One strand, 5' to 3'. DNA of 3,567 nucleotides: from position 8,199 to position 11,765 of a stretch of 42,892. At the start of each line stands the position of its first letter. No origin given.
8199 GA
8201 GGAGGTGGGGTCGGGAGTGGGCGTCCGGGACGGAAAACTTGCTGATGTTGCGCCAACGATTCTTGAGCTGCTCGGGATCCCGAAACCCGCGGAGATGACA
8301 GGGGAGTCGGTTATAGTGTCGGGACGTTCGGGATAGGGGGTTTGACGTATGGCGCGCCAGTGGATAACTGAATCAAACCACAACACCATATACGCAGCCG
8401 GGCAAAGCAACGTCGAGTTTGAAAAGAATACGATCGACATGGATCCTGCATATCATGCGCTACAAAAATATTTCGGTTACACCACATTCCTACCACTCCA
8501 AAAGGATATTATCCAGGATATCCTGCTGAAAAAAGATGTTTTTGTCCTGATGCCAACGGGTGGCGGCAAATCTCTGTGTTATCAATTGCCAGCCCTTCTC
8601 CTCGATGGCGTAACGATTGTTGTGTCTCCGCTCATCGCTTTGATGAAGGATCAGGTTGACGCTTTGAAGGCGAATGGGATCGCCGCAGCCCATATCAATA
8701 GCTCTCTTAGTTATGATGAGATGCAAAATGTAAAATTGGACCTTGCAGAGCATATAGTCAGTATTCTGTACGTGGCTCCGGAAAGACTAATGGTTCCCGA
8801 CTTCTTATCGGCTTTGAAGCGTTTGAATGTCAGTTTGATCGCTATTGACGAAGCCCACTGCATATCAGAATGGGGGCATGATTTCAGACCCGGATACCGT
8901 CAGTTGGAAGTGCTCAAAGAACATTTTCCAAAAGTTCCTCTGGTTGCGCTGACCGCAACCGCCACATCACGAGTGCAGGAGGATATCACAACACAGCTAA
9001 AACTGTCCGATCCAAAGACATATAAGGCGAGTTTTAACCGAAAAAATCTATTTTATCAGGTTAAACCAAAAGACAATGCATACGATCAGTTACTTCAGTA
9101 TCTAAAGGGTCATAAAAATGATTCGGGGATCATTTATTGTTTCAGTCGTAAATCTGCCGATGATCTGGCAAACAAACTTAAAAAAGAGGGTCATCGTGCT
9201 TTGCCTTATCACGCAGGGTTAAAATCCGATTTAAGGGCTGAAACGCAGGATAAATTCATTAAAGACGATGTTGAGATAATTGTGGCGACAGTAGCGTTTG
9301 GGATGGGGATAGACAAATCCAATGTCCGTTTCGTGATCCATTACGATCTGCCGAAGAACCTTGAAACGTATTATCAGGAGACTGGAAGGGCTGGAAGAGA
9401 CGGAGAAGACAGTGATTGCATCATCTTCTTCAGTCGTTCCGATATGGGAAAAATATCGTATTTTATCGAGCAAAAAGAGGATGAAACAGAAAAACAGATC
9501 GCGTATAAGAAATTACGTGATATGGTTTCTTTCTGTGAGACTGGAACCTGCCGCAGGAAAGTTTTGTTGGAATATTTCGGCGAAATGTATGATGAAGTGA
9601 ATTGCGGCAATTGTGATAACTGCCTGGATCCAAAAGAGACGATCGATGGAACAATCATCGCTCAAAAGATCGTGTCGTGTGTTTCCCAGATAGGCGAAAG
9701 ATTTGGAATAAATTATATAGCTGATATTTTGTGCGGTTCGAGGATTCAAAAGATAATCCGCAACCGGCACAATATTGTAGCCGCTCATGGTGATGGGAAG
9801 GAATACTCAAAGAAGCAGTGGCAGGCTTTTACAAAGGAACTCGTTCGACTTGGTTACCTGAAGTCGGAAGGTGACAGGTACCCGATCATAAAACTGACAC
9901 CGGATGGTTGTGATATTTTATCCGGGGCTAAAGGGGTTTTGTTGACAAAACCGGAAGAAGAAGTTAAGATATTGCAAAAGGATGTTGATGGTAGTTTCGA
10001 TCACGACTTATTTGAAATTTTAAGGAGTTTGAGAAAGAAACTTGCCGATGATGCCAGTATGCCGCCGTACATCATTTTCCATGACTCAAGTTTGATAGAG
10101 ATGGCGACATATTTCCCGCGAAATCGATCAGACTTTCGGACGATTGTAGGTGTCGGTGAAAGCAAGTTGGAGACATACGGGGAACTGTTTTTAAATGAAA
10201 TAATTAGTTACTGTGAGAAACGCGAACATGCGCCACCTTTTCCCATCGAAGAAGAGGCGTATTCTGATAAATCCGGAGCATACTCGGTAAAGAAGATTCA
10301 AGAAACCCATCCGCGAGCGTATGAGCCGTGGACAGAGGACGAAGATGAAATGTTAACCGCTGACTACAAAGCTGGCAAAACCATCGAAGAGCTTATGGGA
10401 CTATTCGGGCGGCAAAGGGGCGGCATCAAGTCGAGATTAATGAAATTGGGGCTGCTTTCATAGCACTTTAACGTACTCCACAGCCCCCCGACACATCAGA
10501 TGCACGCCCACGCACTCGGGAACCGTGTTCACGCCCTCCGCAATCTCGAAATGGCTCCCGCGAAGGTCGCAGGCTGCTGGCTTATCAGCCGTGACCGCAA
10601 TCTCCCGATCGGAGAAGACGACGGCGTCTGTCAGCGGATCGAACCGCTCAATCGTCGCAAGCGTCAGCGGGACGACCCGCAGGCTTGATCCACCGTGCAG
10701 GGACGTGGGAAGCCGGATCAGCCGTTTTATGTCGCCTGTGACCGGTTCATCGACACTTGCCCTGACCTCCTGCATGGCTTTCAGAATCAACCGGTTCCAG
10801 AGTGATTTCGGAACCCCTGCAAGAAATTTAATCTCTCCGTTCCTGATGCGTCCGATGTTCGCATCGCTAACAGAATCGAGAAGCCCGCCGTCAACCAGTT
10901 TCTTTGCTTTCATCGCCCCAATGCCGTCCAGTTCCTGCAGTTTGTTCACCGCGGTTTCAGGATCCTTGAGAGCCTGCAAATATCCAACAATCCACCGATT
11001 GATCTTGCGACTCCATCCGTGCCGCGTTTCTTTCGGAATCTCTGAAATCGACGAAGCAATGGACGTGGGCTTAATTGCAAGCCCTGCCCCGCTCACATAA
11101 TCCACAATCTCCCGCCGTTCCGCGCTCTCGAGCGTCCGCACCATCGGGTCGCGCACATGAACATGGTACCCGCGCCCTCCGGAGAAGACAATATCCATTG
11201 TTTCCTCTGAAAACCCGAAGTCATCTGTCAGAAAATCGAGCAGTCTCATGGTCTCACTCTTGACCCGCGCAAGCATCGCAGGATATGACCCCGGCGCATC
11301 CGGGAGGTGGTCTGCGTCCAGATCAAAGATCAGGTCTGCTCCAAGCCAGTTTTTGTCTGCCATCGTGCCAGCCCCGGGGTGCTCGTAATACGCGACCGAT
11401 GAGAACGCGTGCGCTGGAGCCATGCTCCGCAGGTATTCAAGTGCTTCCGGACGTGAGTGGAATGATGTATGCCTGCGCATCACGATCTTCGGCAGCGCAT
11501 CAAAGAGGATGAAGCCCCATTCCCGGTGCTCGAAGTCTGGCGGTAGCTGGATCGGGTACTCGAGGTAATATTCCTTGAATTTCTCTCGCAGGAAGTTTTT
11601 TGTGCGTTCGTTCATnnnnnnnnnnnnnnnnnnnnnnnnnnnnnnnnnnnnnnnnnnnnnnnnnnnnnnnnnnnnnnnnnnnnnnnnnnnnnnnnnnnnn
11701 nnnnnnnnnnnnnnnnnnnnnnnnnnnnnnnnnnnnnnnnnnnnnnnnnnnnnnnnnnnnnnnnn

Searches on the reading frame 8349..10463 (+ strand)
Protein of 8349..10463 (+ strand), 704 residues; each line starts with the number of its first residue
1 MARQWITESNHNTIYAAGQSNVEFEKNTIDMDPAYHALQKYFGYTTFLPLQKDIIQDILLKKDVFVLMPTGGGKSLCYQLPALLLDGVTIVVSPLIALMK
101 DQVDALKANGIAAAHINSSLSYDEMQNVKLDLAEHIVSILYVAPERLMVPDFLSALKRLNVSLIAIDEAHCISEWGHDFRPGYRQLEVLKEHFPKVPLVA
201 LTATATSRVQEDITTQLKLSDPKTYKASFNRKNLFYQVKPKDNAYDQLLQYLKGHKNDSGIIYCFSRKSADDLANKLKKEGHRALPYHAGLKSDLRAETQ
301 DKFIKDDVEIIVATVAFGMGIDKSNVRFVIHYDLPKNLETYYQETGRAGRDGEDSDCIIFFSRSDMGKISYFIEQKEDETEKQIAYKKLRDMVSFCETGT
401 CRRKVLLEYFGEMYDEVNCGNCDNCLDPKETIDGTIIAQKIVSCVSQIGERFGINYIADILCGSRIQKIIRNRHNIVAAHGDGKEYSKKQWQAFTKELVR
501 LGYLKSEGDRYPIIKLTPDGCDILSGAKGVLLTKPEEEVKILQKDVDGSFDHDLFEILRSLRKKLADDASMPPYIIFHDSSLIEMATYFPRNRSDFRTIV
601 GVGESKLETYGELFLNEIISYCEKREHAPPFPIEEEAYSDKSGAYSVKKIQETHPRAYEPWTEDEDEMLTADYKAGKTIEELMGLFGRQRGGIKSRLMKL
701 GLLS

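Call 9: search_protein_families(library=pfam, proteins=[window:8349-10463:+], max_evalue=0.001)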
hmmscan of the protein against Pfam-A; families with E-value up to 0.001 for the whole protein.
window:8349-10463:+ (704 aa): 6 families
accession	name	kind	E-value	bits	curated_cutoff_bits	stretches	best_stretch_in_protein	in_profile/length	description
PF09382.16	RQC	-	1.1e-31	109.4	23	1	428-538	1-111/114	RQC domain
PF00270.35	DEAD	-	3.8e-28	98.7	26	1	49-210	2-165/167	DEAD/DEAH box helicase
PF00271.37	Helicase_C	-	5.9e-24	84.9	23.5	1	245-352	3-110/110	Helicase conserved C-terminal domain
PF16124.10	RecQ_Zn_bind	-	1.1e-21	77.7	25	1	364-426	2-66/66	RecQ zinc-binding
PF00570.28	HRDC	-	1.5e-19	70.2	23.8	1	552-618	2-68/68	HRDC domain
PF04851.21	ResIII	-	3.2e-06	27.6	22.5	1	49-205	6-162/164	Type III restriction enzyme, res subunit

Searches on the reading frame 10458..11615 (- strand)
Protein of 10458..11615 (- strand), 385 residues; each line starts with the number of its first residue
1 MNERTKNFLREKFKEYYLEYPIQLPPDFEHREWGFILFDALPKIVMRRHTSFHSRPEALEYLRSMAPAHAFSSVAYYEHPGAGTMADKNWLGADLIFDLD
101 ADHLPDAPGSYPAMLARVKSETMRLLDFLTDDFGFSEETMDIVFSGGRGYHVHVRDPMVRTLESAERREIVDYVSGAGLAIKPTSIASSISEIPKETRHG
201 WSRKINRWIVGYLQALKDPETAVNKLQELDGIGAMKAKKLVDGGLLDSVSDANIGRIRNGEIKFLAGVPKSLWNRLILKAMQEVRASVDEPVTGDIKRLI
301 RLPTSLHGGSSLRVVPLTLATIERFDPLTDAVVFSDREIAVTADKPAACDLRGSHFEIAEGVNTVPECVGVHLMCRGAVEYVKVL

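Call 9: search_protein_families(library=pfam, proteins=[window:10458-11615:-], max_evalue=0.001)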
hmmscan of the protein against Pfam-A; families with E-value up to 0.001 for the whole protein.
window:10458-11615:- (385 aa): 1 family
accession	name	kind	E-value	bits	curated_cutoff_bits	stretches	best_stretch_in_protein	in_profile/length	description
PF01896.25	DNA_primase_S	-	1.2e-22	81.5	26.8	1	97-318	1-162/163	DNA primase small subunit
